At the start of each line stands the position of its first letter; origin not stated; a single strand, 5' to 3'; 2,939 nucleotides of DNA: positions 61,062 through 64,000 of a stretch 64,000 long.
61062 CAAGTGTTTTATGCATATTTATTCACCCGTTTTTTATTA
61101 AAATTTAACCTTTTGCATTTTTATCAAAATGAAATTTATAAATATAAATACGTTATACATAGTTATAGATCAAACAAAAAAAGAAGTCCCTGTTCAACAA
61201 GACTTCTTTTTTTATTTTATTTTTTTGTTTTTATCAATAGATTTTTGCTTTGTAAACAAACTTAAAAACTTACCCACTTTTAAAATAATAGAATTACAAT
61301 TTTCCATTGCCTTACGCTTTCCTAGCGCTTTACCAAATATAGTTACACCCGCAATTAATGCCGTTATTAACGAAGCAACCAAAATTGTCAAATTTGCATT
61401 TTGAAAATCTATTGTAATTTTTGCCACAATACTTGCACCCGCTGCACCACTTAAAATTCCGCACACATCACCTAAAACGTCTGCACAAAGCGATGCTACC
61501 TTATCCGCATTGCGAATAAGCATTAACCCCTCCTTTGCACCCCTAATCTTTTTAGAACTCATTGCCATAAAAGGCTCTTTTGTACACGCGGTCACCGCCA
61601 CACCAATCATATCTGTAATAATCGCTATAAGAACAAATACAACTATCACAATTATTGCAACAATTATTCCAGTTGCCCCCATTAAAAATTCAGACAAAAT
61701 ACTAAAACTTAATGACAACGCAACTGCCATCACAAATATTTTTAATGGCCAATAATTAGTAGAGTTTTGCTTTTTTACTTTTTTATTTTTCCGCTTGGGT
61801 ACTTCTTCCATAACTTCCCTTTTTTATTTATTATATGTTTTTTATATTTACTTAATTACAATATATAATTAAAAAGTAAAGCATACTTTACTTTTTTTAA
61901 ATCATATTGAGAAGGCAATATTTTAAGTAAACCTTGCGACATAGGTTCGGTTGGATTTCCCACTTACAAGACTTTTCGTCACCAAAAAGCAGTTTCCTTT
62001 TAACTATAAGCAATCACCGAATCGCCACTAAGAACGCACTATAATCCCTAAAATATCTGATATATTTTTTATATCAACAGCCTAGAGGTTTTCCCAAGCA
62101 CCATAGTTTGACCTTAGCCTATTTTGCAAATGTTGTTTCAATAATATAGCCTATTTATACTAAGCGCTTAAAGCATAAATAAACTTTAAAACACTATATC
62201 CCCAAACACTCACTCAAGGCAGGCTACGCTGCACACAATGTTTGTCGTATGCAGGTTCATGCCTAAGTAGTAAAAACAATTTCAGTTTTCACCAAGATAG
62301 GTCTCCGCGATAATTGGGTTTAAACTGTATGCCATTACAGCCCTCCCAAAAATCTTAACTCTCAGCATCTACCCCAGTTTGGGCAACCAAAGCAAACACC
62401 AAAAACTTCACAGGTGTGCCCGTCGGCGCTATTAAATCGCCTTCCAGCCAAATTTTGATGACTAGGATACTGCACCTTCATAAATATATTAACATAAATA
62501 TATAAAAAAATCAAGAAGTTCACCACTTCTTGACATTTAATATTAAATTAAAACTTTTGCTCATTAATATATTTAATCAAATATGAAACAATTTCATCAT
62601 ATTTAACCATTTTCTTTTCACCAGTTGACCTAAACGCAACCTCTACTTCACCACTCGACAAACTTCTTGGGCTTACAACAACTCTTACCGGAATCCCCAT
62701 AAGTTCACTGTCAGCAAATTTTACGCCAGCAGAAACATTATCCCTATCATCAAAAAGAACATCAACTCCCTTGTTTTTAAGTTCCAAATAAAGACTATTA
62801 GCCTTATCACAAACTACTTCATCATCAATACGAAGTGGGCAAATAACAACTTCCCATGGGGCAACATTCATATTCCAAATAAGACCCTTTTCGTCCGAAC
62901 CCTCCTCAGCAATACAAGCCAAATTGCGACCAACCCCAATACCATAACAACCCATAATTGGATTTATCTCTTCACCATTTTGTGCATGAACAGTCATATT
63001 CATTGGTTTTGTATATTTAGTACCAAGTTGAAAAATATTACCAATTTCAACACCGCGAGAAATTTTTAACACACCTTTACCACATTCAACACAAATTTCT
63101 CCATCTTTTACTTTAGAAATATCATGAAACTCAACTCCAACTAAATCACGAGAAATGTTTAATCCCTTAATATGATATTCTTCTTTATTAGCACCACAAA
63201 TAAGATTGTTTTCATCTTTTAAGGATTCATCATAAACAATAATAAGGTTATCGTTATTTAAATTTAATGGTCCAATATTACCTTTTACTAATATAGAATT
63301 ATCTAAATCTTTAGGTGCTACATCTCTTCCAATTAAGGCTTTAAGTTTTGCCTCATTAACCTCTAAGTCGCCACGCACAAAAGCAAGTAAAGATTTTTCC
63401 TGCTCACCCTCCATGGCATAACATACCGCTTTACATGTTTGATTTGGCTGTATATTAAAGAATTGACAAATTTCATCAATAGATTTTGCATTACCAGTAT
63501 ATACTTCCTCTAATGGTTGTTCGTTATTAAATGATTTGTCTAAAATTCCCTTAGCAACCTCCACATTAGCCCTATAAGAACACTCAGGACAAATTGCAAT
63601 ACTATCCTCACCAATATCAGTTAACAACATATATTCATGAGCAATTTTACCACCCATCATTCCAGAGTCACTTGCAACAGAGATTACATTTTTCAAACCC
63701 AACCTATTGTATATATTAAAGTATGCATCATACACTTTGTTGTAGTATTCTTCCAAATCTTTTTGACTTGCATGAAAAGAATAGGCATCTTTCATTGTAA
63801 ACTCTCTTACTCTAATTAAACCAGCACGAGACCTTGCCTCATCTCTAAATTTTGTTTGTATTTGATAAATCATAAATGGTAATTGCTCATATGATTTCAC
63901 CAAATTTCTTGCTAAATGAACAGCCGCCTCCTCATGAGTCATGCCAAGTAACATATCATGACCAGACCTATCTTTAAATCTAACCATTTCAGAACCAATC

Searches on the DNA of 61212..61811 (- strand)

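Call 20: search_rna_families(sources=[L005, L006, L007, L008, L009, L010, L011, L012], threshold=gathering)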
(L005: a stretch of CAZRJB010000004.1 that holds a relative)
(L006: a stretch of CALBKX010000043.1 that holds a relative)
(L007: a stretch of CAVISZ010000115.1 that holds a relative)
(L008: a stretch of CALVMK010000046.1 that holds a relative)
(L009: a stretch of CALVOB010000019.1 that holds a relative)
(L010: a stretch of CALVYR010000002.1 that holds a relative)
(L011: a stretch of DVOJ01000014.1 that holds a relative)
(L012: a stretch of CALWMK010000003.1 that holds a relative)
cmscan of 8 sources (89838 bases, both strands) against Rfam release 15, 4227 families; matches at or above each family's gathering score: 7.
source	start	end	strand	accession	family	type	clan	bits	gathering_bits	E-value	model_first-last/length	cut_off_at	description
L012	5233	5832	+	RF01071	OLE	Gene;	-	391.6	50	2.1e-111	1-616/616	no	Ornate Large Extremophilic RNA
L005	5356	5943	+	RF01071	OLE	Gene;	-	375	50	1.8e-106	1-616/616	no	Ornate Large Extremophilic RNA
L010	5289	5883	+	RF01071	OLE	Gene;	-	358.5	50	1.5e-101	1-616/616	no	Ornate Large Extremophilic RNA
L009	5324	5921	+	RF01071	OLE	Gene;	-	357.4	50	3.1e-101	1-616/616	no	Ornate Large Extremophilic RNA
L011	5259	5852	+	RF01071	OLE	Gene;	-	344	50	2.8e-97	1-616/616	no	Ornate Large Extremophilic RNA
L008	1393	1984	+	RF01071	OLE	Gene;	-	343.6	50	3.8e-97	1-616/616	no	Ornate Large Extremophilic RNA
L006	4556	5148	+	RF01071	OLE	Gene;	-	341.6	50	1.5e-96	1-616/616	no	Ornate Large Extremophilic RNA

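Call 36: search_rna_families(source=L007, threshold=evalue, max_evalue=1)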
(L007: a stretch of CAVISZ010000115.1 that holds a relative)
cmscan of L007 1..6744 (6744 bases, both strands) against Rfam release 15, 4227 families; matches with E-value up to 1: 0.
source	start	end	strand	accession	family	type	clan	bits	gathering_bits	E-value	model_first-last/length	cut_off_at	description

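Call 68: search_rna_families(sources=[L014, L015, L016, L017], threshold=gathering)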
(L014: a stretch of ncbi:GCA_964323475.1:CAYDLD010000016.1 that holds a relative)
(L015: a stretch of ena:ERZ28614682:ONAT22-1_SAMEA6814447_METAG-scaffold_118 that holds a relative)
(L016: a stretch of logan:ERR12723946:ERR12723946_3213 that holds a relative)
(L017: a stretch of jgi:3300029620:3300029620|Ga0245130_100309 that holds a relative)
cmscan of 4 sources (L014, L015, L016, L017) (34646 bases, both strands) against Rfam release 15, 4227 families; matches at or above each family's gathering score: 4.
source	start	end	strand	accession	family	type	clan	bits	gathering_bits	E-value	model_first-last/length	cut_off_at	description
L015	3383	3974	+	RF01071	OLE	Gene;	-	404.5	50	1.2e-115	1-616/616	no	Ornate Large Extremophilic RNA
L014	3349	3944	+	RF01071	OLE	Gene;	-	403.7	50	2.2e-115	1-616/616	no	Ornate Large Extremophilic RNA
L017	3324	3917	+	RF01071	OLE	Gene;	-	392.8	50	3.6e-112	1-616/616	no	Ornate Large Extremophilic RNA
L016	3366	3959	+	RF01071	OLE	Gene;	-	377.5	50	1.3e-107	1-616/616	no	Ornate Large Extremophilic RNA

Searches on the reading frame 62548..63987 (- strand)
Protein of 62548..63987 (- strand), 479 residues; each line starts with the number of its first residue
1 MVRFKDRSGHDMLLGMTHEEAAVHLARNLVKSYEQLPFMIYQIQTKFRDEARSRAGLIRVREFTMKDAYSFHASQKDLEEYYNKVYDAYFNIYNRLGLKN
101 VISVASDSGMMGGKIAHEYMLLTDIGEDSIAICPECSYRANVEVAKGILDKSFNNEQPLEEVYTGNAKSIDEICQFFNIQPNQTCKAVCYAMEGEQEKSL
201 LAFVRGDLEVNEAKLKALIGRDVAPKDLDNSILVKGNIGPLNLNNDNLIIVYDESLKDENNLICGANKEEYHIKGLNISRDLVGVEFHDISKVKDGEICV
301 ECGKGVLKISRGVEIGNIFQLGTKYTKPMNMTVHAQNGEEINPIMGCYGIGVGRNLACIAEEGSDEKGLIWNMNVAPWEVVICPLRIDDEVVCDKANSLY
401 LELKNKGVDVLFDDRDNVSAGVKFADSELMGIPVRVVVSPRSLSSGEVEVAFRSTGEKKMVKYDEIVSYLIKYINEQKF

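Call 5: search_protein_families(library=pfam, proteins=[window:62548-63987:-], max_evalue=0.01)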
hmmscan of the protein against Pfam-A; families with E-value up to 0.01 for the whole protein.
window:62548-63987:- (479 aa): 3 families
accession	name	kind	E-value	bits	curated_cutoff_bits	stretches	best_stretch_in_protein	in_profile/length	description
PF00587.30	tRNA-synt_2b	-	5.3e-33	115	29.3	1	3-362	2-178/179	tRNA synthetase class II core domain (G, H, P, S and T)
PF03129.25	HGTP_anticodon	-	1.3e-19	70.6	21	1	379-472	1-93/94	Anticodon binding domain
PF04073.20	tRNA_edit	-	5.1e-18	65.8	25.5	1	166-275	3-115/123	Aminoacyl-tRNA editing domain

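Call 6: search_protein_families(library=ncbifam, proteins=[window:62548-63987:-], max_evalue=0.01)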
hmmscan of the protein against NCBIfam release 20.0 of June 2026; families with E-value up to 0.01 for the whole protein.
window:62548-63987:- (479 aa): 11 families
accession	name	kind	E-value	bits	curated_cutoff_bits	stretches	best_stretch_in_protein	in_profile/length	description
NF006625.0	PRK09194.1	equivalog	1.6e-162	542.3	558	1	1-470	93-558/559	proline--tRNA ligase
TIGR00409.1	proS_fam_II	equivalog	3e-141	472.1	306.7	1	1-471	93-566/568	proline--tRNA ligase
NF008979.1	PRK12325.1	exception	2.5e-98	329.8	550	2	284-470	251-436/437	proline--tRNA ligase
TIGR00408.1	proS_fam_I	equivalog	4.3e-41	141.3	437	2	307-476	213-383/475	proline--tRNA ligase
NF003211.1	PRK04173.1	equivalog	1.3e-18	67.1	312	2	367-470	354-454/454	glycine--tRNA ligase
TIGR00418.1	thrS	equivalog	6.3e-17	61.7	383.65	2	24-101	270-348/565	threonine--tRNA ligase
TIGR00389.1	glyS_dimeric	equivalog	9.1e-15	54.2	243.3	2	32-96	178-242/565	glycine--tRNA ligase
NF003068.0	PRK03991.1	equivalog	6.5e-14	51.2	484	2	321-472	437-590/613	threonine--tRNA ligase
NF011484.0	PRK14894.1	equivalog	1.9e-06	26.4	1050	1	17-98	145-225/539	glycine--tRNA ligase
TIGR00442.1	hisS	equivalog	1.2e-05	24.5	286.75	1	2-187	63-235/406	histidine--tRNA ligase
NF011500.0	PRK14938.1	equivalog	0.0053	15.8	362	1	375-469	272-362/387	Ser-tRNA(Thr) hydrolase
